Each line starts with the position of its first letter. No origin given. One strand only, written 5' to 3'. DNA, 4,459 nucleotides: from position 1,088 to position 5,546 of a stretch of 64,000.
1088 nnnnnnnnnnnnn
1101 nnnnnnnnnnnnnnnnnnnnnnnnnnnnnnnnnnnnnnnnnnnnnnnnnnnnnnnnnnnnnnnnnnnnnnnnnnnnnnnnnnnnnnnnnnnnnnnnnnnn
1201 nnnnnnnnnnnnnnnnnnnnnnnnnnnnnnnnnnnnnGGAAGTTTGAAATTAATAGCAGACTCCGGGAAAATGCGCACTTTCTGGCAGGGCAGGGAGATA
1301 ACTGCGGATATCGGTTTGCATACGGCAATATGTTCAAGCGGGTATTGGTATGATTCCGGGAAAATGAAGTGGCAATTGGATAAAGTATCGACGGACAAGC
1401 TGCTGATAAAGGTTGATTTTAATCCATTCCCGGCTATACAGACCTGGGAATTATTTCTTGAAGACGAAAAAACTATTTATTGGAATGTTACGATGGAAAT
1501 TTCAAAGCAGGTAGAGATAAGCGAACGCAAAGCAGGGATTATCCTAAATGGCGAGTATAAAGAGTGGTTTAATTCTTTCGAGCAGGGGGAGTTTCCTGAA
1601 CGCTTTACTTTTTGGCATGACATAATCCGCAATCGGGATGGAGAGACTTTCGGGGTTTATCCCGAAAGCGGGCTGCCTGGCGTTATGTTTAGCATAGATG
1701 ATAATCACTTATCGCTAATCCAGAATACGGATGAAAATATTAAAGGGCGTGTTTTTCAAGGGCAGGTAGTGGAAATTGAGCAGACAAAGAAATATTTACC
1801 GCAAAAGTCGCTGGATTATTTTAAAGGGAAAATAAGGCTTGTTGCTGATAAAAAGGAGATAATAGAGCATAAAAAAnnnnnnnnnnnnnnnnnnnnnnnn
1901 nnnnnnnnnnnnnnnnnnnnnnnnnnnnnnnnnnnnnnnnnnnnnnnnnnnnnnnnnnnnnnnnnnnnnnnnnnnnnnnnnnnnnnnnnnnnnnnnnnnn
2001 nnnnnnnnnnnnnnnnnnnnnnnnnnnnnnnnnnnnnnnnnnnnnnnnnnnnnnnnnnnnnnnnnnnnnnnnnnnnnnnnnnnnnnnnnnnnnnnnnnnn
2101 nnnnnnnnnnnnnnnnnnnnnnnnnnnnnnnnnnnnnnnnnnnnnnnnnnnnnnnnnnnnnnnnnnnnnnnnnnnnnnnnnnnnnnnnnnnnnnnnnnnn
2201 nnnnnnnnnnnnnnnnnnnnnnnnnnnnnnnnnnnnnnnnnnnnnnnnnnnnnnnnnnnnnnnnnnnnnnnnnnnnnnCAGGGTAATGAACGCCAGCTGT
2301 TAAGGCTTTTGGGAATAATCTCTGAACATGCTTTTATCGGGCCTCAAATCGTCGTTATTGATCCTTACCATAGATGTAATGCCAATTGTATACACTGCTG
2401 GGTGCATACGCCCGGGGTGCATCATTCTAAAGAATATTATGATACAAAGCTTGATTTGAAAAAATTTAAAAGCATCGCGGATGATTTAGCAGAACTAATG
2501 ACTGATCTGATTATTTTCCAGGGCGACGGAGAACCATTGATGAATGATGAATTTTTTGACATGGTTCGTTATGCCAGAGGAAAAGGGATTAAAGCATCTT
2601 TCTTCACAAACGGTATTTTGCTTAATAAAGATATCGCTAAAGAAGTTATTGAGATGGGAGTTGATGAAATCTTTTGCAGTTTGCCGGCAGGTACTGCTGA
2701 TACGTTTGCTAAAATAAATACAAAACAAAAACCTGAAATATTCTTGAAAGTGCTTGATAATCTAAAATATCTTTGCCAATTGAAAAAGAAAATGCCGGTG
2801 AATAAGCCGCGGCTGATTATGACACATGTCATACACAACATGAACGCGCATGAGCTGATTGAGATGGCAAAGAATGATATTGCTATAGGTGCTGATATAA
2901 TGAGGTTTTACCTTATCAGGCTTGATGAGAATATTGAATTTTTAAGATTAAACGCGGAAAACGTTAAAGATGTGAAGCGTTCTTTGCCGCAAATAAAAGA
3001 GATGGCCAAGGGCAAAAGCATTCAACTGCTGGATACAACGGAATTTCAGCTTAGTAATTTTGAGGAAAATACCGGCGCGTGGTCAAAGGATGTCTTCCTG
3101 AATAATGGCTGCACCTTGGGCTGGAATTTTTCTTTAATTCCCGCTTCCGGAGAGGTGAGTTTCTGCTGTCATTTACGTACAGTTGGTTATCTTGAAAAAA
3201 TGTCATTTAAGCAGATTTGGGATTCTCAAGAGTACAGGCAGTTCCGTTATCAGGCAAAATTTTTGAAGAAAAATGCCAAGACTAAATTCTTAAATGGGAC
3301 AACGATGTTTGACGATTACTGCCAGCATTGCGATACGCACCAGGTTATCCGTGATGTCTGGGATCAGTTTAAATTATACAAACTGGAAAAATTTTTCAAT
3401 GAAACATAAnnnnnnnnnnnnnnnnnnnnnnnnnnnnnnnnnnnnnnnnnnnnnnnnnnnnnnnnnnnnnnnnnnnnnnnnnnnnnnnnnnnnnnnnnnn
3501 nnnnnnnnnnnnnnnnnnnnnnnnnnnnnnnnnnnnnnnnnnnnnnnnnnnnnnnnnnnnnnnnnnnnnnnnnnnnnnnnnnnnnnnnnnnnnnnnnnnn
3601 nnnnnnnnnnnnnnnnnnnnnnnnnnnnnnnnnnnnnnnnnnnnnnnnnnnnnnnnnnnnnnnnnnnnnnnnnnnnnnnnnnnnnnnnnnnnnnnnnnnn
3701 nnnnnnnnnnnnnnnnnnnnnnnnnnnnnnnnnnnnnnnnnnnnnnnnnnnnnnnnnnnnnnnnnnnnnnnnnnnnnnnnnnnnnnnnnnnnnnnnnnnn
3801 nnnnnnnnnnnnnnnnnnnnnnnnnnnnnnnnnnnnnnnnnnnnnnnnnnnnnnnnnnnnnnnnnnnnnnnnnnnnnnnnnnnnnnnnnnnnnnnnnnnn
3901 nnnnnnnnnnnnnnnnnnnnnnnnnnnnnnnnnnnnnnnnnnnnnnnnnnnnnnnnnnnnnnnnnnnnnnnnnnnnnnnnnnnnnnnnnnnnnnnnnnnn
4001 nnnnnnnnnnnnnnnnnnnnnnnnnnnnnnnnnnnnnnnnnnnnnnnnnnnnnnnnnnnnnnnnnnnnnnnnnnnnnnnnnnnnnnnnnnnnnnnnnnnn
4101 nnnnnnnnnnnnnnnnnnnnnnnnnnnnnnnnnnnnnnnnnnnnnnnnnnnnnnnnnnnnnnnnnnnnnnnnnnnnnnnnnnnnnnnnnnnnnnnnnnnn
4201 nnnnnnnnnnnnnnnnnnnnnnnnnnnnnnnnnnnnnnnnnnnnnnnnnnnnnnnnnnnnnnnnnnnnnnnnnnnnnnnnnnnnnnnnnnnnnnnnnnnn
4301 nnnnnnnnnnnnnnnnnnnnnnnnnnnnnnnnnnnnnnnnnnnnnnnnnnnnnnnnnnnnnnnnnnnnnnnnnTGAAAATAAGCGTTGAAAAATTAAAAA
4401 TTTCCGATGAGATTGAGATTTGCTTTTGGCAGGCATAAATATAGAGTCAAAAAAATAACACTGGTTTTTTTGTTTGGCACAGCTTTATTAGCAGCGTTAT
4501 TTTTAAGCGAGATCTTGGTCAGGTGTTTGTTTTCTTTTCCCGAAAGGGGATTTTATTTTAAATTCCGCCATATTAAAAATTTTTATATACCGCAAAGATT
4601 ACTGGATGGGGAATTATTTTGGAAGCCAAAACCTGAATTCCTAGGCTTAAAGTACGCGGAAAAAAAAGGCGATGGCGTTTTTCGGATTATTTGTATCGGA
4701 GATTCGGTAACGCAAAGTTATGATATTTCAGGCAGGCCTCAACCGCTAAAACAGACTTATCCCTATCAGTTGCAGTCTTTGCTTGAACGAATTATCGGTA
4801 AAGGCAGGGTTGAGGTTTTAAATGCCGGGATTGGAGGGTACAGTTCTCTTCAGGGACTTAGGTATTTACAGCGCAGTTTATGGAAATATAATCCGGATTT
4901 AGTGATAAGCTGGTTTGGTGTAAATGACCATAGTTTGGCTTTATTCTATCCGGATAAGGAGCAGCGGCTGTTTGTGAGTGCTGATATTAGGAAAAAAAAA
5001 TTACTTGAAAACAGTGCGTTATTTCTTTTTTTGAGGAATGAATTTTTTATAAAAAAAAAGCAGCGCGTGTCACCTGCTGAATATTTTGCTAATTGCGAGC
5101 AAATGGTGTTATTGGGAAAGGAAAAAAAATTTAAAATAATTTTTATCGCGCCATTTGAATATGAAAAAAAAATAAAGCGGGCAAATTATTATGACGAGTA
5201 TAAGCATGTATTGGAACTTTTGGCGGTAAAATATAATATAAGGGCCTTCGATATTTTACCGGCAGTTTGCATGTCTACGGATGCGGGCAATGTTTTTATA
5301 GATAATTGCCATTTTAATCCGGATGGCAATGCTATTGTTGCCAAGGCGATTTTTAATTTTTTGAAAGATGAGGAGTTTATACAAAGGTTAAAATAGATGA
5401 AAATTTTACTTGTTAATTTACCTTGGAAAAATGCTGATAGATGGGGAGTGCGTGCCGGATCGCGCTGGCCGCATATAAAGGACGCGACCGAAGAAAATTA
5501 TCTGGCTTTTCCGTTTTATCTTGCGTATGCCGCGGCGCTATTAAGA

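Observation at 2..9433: Unassigned roughly 110-aa Trp-rich repeat domain, always fused to radical SAM-SPASM enzymes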

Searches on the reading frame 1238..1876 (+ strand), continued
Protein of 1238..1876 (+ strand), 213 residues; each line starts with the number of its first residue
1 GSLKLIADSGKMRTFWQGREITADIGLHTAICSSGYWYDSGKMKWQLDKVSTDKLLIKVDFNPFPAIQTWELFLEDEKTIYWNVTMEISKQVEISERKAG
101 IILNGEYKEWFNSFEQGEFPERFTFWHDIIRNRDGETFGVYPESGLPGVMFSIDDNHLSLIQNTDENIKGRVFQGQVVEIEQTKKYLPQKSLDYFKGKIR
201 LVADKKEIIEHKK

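Call 89: find_encoding_contigs(protein=P0005, flank=8000, max_places=2)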
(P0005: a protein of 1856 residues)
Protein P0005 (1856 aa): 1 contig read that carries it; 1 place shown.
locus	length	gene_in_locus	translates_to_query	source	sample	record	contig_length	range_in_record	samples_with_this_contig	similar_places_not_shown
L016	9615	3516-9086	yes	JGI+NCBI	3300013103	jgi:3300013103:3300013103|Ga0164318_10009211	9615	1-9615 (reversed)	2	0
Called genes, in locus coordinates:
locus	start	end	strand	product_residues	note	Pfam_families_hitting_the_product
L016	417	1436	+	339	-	PF00953:Glycos_transf_4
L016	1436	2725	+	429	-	PF01593:Amino_oxidase, PF13450:NAD_binding_8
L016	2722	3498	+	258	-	PF01061:ABC2_membrane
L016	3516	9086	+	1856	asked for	PF00005:ABC_tran, PF04055:Radical_SAM, PF13186:SPASM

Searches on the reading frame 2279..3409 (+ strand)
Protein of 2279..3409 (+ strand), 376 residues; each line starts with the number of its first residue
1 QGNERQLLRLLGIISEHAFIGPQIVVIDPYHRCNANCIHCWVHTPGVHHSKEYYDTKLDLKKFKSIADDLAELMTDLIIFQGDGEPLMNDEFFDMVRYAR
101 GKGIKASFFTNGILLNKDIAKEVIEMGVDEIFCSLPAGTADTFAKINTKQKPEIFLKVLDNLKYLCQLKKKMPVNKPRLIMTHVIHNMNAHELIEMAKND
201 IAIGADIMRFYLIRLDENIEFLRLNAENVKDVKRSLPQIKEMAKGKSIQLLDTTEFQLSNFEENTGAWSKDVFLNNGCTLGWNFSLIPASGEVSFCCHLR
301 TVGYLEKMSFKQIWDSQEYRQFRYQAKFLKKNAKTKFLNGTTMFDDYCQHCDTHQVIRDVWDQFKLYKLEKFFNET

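Call 65: search_solved_structures(query=window:2279-3409:+, max_evalue=0.001)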
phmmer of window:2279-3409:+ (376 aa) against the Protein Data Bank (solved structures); distinct sequences matched with E-value up to 0.001: 3.
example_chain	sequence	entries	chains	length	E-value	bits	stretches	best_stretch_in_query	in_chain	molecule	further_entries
7vob_C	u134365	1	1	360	3.5e-06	29.7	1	31-160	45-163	Cytosylglucuronate decarboxylase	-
7voc_C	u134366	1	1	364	3.6e-06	29.7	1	32-160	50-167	Cytosylglucuronate decarboxylase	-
7tol_A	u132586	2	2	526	0.00019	24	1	25-163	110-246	glycerol dibiphytanyl glycerol tetraether - macrocyclic archaeol synthase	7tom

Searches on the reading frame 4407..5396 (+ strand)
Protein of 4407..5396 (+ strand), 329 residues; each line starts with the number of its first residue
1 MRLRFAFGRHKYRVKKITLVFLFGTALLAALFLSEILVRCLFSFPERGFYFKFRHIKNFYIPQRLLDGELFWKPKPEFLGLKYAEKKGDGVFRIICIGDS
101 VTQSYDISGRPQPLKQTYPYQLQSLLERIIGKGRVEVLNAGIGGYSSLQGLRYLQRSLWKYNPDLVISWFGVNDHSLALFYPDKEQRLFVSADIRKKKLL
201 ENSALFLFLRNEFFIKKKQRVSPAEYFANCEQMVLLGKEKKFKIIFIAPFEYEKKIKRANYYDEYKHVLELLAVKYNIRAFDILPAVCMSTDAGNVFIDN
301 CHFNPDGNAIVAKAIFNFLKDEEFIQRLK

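Call 9: search_protein_families(library=pfam, proteins=[window:4407-5396:+], max_evalue=0.1)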
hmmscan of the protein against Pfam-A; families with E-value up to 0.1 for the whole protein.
window:4407-5396:+ (329 aa): 4 families
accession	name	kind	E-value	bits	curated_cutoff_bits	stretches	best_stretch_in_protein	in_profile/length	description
PF13472.12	Lipase_GDSL_2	-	2e-15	58.2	32.9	1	96-310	1-178/178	GDSL-like Lipase/Acylhydrolase family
PF00657.28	Lipase_GDSL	-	2.1e-11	44.8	23.6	1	94-315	1-208/208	GDSL-like Lipase/Acylhydrolase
PF19040.6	SGNH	-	0.013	15.6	27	1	255-315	177-246/248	SGNH domain (fused to AT3 domains)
PF25182.1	NonGDSL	-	0.022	14.5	80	1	92-170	28-102/220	Non-GDSL lipase-like family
